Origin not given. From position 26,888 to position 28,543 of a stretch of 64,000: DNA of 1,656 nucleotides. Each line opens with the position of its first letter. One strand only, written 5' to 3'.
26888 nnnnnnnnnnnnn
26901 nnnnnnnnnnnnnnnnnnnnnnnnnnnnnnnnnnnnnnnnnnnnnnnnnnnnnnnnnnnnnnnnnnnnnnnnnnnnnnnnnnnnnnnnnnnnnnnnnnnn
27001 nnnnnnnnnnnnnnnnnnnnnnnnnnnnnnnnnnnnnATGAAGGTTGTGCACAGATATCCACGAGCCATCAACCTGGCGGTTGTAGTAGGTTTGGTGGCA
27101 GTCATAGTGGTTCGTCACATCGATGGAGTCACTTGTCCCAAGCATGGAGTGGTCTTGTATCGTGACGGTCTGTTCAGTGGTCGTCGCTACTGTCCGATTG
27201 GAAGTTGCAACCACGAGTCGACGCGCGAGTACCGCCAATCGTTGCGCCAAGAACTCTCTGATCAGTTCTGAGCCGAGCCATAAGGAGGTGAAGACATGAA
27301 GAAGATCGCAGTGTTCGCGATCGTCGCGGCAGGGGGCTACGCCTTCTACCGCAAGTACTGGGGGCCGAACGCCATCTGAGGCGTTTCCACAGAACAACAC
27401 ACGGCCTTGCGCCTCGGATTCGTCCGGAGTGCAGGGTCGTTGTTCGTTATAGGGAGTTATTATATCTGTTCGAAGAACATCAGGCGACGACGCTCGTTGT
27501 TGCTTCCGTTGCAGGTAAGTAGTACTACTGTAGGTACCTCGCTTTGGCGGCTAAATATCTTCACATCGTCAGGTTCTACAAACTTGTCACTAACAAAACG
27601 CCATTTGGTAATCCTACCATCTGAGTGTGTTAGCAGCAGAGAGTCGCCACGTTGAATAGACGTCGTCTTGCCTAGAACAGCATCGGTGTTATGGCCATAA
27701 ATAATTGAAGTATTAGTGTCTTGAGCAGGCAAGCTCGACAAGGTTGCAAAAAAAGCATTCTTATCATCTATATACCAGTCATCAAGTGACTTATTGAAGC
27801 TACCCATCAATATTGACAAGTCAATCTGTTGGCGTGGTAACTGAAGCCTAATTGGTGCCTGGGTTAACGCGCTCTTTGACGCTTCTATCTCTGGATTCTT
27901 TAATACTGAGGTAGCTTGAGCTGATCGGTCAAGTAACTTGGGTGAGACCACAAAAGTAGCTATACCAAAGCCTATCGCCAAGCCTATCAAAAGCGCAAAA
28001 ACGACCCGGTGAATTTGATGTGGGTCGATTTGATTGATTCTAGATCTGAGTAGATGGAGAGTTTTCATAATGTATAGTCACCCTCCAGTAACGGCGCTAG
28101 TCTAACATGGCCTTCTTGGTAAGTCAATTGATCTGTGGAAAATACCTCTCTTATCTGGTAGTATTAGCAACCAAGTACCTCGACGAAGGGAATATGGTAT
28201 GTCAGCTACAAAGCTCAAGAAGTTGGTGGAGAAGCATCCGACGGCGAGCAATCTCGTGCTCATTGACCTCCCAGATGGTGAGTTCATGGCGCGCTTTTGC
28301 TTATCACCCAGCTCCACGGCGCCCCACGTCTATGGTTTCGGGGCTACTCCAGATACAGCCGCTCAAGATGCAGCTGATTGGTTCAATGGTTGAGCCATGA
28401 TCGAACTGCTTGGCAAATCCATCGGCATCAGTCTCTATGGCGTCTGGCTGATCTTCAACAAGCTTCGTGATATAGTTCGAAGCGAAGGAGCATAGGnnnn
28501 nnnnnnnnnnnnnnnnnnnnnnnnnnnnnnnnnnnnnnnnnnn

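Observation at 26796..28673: Recurring family of mini-proteins with one TM helix and a zinc-ribbon knuckle, plus tiny single-TM peptides, in two adjacent GC-rich islets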

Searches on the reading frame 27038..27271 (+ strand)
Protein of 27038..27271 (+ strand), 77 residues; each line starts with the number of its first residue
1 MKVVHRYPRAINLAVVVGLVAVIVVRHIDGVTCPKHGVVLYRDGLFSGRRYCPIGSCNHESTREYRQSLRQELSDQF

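Call 8: search_protein_families(library=pfam, max_evalue=1, proteins=[window:27038-27271:+])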
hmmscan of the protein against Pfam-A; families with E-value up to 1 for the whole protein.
window:27038-27271:+ (77 aa): 0 families

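Call 9: search_protein_families(library=phrogs, max_evalue=1, proteins=[window:27038-27271:+])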
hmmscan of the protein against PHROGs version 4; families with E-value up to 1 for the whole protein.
window:27038-27271:+ (77 aa): 3 families
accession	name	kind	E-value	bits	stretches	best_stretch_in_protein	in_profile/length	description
phrog_16500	-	unknown function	0.0052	18.1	1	8-25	31-48/58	-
phrog_31768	-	unknown function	0.042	15.1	1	26-60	42-73/127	-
phrog_22859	-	unknown function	0.25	12.3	1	7-52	48-93/138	-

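Call 11: search_protein_families(library=ncbifam, max_evalue=1, proteins=[window:27038-27271:+])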
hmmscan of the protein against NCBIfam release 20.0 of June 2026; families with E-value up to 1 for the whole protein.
window:27038-27271:+ (77 aa): 0 families

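Call 26: find_homologous_proteins(query=window:27038-27271:+, max_evalue=10)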
Query window:27038-27271:+ (77 aa): 3 proteins with E <= 10 among 7 candidates.
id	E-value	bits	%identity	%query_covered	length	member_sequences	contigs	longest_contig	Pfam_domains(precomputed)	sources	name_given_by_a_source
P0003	2.6e-43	163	94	100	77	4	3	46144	-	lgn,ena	-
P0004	6.5e-29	117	68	97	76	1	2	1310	-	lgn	-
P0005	3.6e-25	105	63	95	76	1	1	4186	-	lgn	-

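Call 29: find_encoding_contigs(protein=P0005, flank=10000, max_places=6)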
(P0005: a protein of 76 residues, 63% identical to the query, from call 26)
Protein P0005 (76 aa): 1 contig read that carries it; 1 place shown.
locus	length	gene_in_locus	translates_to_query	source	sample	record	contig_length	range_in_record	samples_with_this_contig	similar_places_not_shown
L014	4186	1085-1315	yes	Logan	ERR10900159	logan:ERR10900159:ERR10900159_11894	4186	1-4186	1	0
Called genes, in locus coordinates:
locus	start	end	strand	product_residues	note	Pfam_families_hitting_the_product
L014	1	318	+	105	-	?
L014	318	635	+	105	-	PF04993:TfoX_N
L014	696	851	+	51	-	-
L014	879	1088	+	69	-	-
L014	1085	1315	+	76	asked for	-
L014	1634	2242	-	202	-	PF04203:Sortase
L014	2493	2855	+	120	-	-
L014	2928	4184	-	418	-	?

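Call 30: find_encoding_contigs(protein=P0004, flank=10000, max_places=6)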
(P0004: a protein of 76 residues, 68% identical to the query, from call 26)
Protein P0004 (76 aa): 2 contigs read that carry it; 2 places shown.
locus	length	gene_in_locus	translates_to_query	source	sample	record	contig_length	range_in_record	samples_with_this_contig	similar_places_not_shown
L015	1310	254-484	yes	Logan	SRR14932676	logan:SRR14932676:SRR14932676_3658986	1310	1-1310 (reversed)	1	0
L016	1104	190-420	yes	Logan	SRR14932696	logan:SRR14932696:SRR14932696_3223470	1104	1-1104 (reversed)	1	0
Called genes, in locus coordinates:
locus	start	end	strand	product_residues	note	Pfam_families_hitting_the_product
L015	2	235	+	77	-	?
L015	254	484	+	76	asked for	-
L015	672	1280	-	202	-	PF04203:Sortase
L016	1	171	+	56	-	?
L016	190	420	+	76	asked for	-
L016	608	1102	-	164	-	?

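Call 52: search_solved_structures(query=A3, max_evalue=10)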
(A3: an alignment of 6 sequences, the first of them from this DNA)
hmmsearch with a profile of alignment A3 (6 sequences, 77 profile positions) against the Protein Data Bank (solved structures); distinct sequences matched with E-value up to 10: 1.
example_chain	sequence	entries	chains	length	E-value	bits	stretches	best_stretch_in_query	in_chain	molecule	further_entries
4k2h_A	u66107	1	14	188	0.43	13.7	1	11-52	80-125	Intracellular protease/amidase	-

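Call 56: predict_structure(alignment_id=A5)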
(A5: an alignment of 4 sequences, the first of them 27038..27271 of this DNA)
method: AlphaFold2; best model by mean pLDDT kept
length: 77 residues; sequences in the alignment: 4
mean_pLDDT: 60.8   pTM: 0.30
mean pLDDT of the five models: 60.8, 60.3, 58.6, 56.1, 52.9
residues with pLDDT >= 90: 0; 70-90: 11; 50-70: 62; < 50: 4
segments of 3 or more residues with pLDDT < 50: none
pLDDT, mean of each block of 10 residues (from residue 1): 54 76 64 59 57 57 58 62
secondary structure, 60 per line:
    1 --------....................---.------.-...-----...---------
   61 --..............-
elements in order: H9-28 E41-43 E49-51 H63-76

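Call 58: search_protein_representatives(alignment_id=A5)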
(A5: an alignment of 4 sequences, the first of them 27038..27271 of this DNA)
Query: 4 sequences, 77 profile positions. Proteins with E-value up to 0.001 (for the whole library): 2; up to 1e-10: 1; up to 1e-30: 1. The best 2 are listed.
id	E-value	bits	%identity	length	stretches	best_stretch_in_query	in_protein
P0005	9.9e-42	156.9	-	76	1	1-75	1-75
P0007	9.0e-06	41.7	-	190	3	37-68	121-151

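Call 60: find_related_loci(query=A3, collection=viral_contigs, flank=8000)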
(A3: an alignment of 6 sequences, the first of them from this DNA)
Query A3 (77 aa) in viral_contigs; peptide patterns used: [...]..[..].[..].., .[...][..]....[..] (x = any residue, [..] = any of these).
23 stretches matched a pattern; 1 encode a relative of the query (tblastn E <= 1e-3); 1 distinct loci.
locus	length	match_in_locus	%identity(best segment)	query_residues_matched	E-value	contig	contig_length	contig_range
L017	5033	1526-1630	43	31-67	5e-6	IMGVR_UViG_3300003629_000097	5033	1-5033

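Call 64: search_protein_families(library=pfam, max_evalue=1, proteins=[L017:971-2722:+])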
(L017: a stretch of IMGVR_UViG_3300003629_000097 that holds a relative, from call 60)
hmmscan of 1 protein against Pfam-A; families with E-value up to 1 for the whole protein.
L017:971-2722:+ (583 aa): 14 families
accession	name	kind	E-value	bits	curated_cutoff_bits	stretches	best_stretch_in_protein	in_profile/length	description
PF05265.19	DUF723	-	5.5e-13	49.1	20.9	3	153-195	2-42/60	Protein of unknown function (DUF723)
PF23545.1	Zn_ribbon_HMPTM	-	0.00076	19.4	27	0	109-126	22-39/45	HMPTM N-terminal zinc ribbon domain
PF21817.3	CapR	-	0.0025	18.4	24.2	1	107-143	22-67/67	CapR homology domain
PF14311.12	DUF4379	-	0.012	16.2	24.5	1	119-145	29-56/56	Probable Treble clef zinc finger domain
PF09535.15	Gmx_para_CXXCG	-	0.024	14.4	25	1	50-80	10-40/236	Protein of unknown function (Gmx_para_CXXCG)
PF24441.1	DUF7560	-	0.038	14.2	27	0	136-148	27-39/44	Family of unknown function (DUF7560)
PF06087.18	Tyr-DNA_phospho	-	0.047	13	22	1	188-285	283-377/445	Tyrosyl-DNA phosphodiesterase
PF18741.7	MTES_1575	-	0.082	13.4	38.2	1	312-380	27-93/96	REase_MTES_1575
PF14690.11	Zn_ribbon_ISL3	-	0.23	12.3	25.5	0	71-79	5-13/47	zinc-finger of transposase IS204/IS1001/IS1096/IS1165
PF14447.12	Prok-RING_4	-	0.42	11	27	0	271-285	29-43/46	Prokaryotic RING finger family 4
PF13192.12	Thioredoxin_3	-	0.45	11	24.8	0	66-90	5-29/76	Thioredoxin domain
PF09723.15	Zn_ribbon_8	-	0.45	11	34.4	0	271-285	26-40/41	Zinc ribbon domain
PF04828.22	GFA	-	0.73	10.4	24.3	0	110-173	45-108/115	Glutathione-dependent formaldehyde-activating enzyme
PF08274.17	Zn_Ribbon_YjdM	-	0.82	10.2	30.8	0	241-280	10-27/30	PhnA Zinc-Ribbon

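Call 65: search_protein_families(library=phrogs, max_evalue=0.01, proteins=[L017:971-2722:+])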
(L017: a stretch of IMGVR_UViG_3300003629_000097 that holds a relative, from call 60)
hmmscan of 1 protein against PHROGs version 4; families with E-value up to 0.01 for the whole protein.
L017:971-2722:+ (583 aa): 10 families
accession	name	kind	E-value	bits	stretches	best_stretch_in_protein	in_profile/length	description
phrog_559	-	DNA, RNA and nucleotide metabolism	1.6e-116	391.5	2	81-580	119-601/607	HNH endonuclease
phrog_3339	-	DNA, RNA and nucleotide metabolism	3.3e-71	242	1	234-580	206-535/536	homing endonuclease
phrog_681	-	DNA, RNA and nucleotide metabolism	2.7e-41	142.8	2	41-214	262-432/576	endonuclease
phrog_4605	-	unknown function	4.1e-23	82.9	2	84-148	46-111/151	-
phrog_29804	-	unknown function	3.2e-21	76.8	1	271-546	238-500/534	-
phrog_9902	-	unknown function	4.1e-11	43.8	1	247-352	43-145/210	-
phrog_4538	-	unknown function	1e-06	28.9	1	246-363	192-315/447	-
phrog_9084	-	DNA, RNA and nucleotide metabolism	0.00044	21.3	1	252-364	28-151/187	homing endonuclease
phrog_34504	-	unknown function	0.00083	19.5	1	307-363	304-364/386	-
phrog_5104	-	unknown function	0.0052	17.4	0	108-213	46-106/228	-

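Call 66: search_protein_families(library=pfam, max_evalue=10, alignment_id=A3)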
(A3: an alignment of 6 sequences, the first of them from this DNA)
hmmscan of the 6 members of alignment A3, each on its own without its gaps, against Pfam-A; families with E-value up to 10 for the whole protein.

A. member 1, seq(77 aa): 0 families

B. families by the number of members that match (of 6 scanned): 0 families

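Call 72: fold_search(model_id=the predicted structure, library=pdb)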
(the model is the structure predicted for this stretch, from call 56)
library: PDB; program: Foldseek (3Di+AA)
matches with E <= 10: 15; with E <= 0.001: 0
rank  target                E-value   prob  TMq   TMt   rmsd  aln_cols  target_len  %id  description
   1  4tkp_B                1.8e+00  0.04  0.19  0.21  10.2        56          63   20  Complex of Ubc13 with the RING domain of the TRIM5alpha retroviral restriction factor (released 2015-07-22)
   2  9ca9_B                3.7e+00  0.06  0.24  0.23   5.9        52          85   15  Cryo-EM structure of the human SRCAP complex in the unbound state (composite structure) (released 2025-06-18)
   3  9caa_B                3.7e+00  0.06  0.24  0.21   5.9        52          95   15  Cryo-EM structure of human SRCAP-nucleosome complex in the pre-engaged state (composite structure) (released 2025-06-18)
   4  9c5e_MODEL_1_A        3.7e+00  0.03  0.24  0.25  11.8        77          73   19  Covalent Complex Between Parkin Catalytic (Rcat) Domain and Ubiquitin (released 2024-08-14)
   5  3lwq_B                4.0e+00  0.02  0.15  0.23  11.3        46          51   24  Structure of H/ACA RNP bound to a substrate RNA containing 3MU (released 2010-07-14)
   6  9cae_B                4.3e+00  0.06  0.25  0.22   6.1        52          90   15  Cryo-EM structure of the reconstituted RuvBL lobe of the human TIP60 complex (composite structure) (released 2025-06-18)
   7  3b08_E                4.6e+00  0.05  0.26  0.32   7.8        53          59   15  Crystal structure of the mouse HOIL1-L-NZF in complex with linear di-ubiquitin (released 2011-12-14)
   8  3oyi_B                5.7e+00  0.01  0.19  0.10  17.3        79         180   19  Crystal structure of the PFV S217Q mutant intasome in complex with manganese (released 2010-11-17)
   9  8ak4                  6.7e+00  0.06  0.28  0.05   3.0        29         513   31  Structure of the C-terminally truncated NAD+-dependent DNA ligase from the poly-extremophile Deinococcus radiodurans (released 2023-09-27)
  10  9bz0_c                7.7e+00  0.02  0.18  0.08   9.1        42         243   31  Structure of an STK19-containing TC-NER complex (released 2024-12-25)
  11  3b0a_B                8.3e+00  0.02  0.23  0.29   7.7        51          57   16  Crystal structure of the mouse HOIL1-L-NZF in complex with linear di-ubiquitin (released 2011-12-14)
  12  9gbf_A                8.3e+00  0.01  0.17  0.17   7.4        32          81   16  X-RAY structure of PHDvC5HCH tandem domain of NSD2 (released 2024-12-18)
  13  8b3d_c                8.9e+00  0.03  0.19  0.07   9.3        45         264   27  Structure of the Pol II-TCR-ELOF1 complex. (released 2023-09-27)
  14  6e83_MODEL_1_B        9.6e+00  0.01  0.17  0.19   5.4        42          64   17  Solution structure of ZZZ3 ZZ domain in complex with histone H3 tail (released 2018-09-19)
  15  3s3n_B                9.6e+00  0.01  0.19  0.10  16.6        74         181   20  Crystal structure of the Prototype Foamy Virus (PFV) S217H mutant intasome in complex with magnesium and Dolutegravir  (released 2011-07-13)

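Call 74: find_related_loci(query=A3, collection=metagenome_contigs, flank=6000)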
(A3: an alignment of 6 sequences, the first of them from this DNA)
Query A3 (77 aa) in metagenome_contigs; peptide patterns used: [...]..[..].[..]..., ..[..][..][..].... (x = any residue, [..] = any of these).
113 stretches matched a pattern, but none encodes a relative of the query by tblastn (E <= 1e-3).

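Call 79: search_protein_families(library=padloc, max_evalue=1, proteins=[window:27038-27271:+])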
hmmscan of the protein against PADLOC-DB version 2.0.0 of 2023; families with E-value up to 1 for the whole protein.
window:27038-27271:+ (77 aa): 0 families

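Call 94: fold_search(model_id=the predicted structure, library=viral)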
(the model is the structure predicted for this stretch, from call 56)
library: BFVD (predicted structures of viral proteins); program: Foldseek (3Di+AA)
matches with E <= 10: 60; with E <= 0.001: 0
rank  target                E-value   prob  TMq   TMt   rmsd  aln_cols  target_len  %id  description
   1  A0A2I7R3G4            4.0e-01  0.18  0.24  0.14   8.7        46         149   30  (no name in the UniProt tables at hand)
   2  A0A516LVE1            5.0e-01  0.25  0.29  0.30   7.3        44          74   20  (no name in the UniProt tables at hand)
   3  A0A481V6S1            5.0e-01  0.13  0.22  0.28   9.4        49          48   28  CxxC motif protein [Halobacterium phage ChaoS9]
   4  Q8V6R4                8.5e-01  0.16  0.30  0.17   7.1        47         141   15  Putative CxxC motif protein [Halorubrum phage HF2]
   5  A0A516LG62            1.7e+00  0.15  0.31  0.38   6.7        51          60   18  (no name in the UniProt tables at hand)
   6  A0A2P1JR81            1.7e+00  0.09  0.25  0.13   8.6        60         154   17  Uncharacterized protein [Mycobacterium phage MooMoo]
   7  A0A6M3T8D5            2.1e+00  0.05  0.20  0.27  10.6        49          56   16  (no name in the UniProt tables at hand)
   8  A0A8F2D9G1            2.2e+00  0.08  0.24  0.27   9.6        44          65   18  Uncharacterized protein [Gordonia phage VanLee]
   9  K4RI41                2.2e+00  0.07  0.29  0.34  11.3        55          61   25  Uncharacterized protein [Pseudomonas phage vB_PaeM_C2-10_Ab1]
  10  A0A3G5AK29            2.8e+00  0.02  0.18  0.03  13.0        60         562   18  Uncharacterized protein [Sylvanvirus sp.]
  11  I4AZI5                3.0e+00  0.10  0.33  0.29   5.7        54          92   17  (no name in the UniProt tables at hand)
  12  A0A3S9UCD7            3.0e+00  0.09  0.31  0.13  11.2        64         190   19  (no name in the UniProt tables at hand)
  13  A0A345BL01            3.2e+00  0.03  0.17  0.20   8.4        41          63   24  (no name in the UniProt tables at hand)
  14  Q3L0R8                3.5e+00  0.11  0.27  0.36   2.5        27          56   37  Orf56 [Lactobacillus rhamnosus Lc-Nu-like prophage]
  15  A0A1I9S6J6            3.5e+00  0.10  0.33  0.22   7.8        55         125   25  (no name in the UniProt tables at hand)
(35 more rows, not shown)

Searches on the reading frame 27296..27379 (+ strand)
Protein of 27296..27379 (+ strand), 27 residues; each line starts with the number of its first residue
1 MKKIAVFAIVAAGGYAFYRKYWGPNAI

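Call 8: search_protein_families(library=pfam, max_evalue=1, proteins=[window:27296-27379:+])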
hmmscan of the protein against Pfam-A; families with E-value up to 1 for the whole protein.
window:27296-27379:+ (27 aa): 1 family
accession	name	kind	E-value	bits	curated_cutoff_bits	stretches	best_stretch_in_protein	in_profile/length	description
PF02496.21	ABA_WDS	-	0.25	12.3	25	1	3-19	49-65/78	ABA/WDS induced protein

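Call 9: search_protein_families(library=phrogs, max_evalue=1, proteins=[window:27296-27379:+])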
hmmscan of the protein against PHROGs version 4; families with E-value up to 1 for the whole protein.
window:27296-27379:+ (27 aa): 1 family
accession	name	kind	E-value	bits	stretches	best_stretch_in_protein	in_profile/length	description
phrog_21174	-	unknown function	0.24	12.9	1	5-20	21-36/86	-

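Call 11: search_protein_families(library=ncbifam, max_evalue=1, proteins=[window:27296-27379:+])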
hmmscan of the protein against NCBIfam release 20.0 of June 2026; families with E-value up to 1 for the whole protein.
window:27296-27379:+ (27 aa): 2 families
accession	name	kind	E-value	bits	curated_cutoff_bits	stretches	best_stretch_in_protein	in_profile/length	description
NF038356.1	actino_DLW39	hypoth_equivalog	9.2e-05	22.2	24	1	2-21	1-20/38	DLW-39 family protein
NF040843.1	SE2200_fam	equivalog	0.055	13.6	30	1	1-21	1-21/33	SE2200 family small protein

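Call 79: search_protein_families(library=padloc, max_evalue=1, proteins=[window:27296-27379:+])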
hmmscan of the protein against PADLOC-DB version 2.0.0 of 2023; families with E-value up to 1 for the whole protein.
window:27296-27379:+ (27 aa): 0 families

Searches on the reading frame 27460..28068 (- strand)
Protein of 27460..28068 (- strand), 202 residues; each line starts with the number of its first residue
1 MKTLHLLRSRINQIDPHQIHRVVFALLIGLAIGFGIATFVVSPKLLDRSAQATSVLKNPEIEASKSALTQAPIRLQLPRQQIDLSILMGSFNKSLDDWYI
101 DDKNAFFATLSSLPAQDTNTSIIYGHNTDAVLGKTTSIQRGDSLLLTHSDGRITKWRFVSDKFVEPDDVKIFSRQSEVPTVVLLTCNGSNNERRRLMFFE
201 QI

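Call 8: search_protein_families(library=pfam, max_evalue=1, proteins=[window:27460-28068:-])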
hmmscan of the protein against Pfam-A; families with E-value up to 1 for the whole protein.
window:27460-28068:- (202 aa): 1 family
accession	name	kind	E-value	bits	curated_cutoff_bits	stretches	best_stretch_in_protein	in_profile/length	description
PF04203.18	Sortase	-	4.8e-13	49.4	26.6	1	75-197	1-119/125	Sortase domain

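Call 20: find_related_loci(query=window:27460-28068:-, collection=genome_contigs, flank=10000)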
Query window:27460-28068:- (202 aa) in genome_contigs; peptide patterns used: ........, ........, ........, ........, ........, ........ (x = any residue, [..] = any of these).
120 stretches matched a pattern; 1 encode a relative of the query (tblastn E <= 1e-3); 1 distinct loci.
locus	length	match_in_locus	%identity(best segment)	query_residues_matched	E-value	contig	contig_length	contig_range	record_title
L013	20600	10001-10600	73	3-202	1e-102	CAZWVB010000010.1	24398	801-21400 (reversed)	MAG TPA_asm: uncultured Candidatus Saccharibacteria bacterium isolate binchicken_co118_27 genome assembly, contig: NODE_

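Call 99: search_protein_families(library=ncbifam, max_evalue=0.001, proteins=[window:27460-28068:-])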
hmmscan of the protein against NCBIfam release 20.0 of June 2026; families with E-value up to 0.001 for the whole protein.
window:27460-28068:- (202 aa): 4 families
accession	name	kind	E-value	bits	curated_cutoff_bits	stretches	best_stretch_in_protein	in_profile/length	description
TIGR01076.1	sortase_fam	subfamily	2e-09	37.4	39.35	1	108-198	30-123/136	sortase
NF033746.1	class_D_sortase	subfamily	4.1e-05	23.4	165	1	74-186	12-114/135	class D sortase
NF033745.1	class_C_sortase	subfamily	8.8e-05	22.3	160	1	74-197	95-215/220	class C sortase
TIGR03784.1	marine_sortase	equivalog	0.00035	20.2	158.25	1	111-188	83-158/174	class GN sortase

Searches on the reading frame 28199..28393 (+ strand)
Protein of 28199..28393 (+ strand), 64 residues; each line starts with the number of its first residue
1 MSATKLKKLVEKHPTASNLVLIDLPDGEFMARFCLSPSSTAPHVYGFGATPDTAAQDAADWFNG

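Call 8: search_protein_families(library=pfam, max_evalue=1, proteins=[window:28199-28393:+])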
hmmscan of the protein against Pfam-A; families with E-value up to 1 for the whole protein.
window:28199-28393:+ (64 aa): 0 families

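Call 9: search_protein_families(library=phrogs, max_evalue=1, proteins=[window:28199-28393:+])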
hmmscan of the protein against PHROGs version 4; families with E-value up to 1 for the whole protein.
window:28199-28393:+ (64 aa): 1 family
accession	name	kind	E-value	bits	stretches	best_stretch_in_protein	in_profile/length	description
phrog_8088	-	unknown function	0.33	12.3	1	36-57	22-43/48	-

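Call 11: search_protein_families(library=ncbifam, max_evalue=1, proteins=[window:28199-28393:+])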
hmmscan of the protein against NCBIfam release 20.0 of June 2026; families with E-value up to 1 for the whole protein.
window:28199-28393:+ (64 aa): 0 families

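Call 79: search_protein_families(library=padloc, max_evalue=1, proteins=[window:28199-28393:+])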
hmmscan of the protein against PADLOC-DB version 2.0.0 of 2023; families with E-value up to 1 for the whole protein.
window:28199-28393:+ (64 aa): 0 families

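Call 81: search_solved_structures(query=A10, max_evalue=10)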
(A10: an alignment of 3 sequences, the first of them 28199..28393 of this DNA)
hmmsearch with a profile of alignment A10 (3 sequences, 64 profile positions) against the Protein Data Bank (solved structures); distinct sequences matched with E-value up to 10: 3.
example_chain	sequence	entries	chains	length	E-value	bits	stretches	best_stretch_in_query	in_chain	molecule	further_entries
1mcw_W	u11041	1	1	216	0.54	13.3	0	44-63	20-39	IMMUNOGLOBULIN WEIR (LIGHT CHAIN)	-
9omd_I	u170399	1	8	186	1.4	12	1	18-41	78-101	Lysyl endopeptidase propeptide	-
4muz_A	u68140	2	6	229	1.7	11.7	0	6-47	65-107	Orotidine 5'-phosphate decarboxylase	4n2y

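Call 104: find_related_loci(query=A10, collection=viral_contigs, flank=5000)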
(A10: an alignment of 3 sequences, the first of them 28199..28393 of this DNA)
Query A10 (64 aa) in viral_contigs; peptide patterns used: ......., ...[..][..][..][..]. (x = any residue, [..] = any of these).
25 stretches matched a pattern, but none encodes a relative of the query by tblastn (E <= 1e-3).
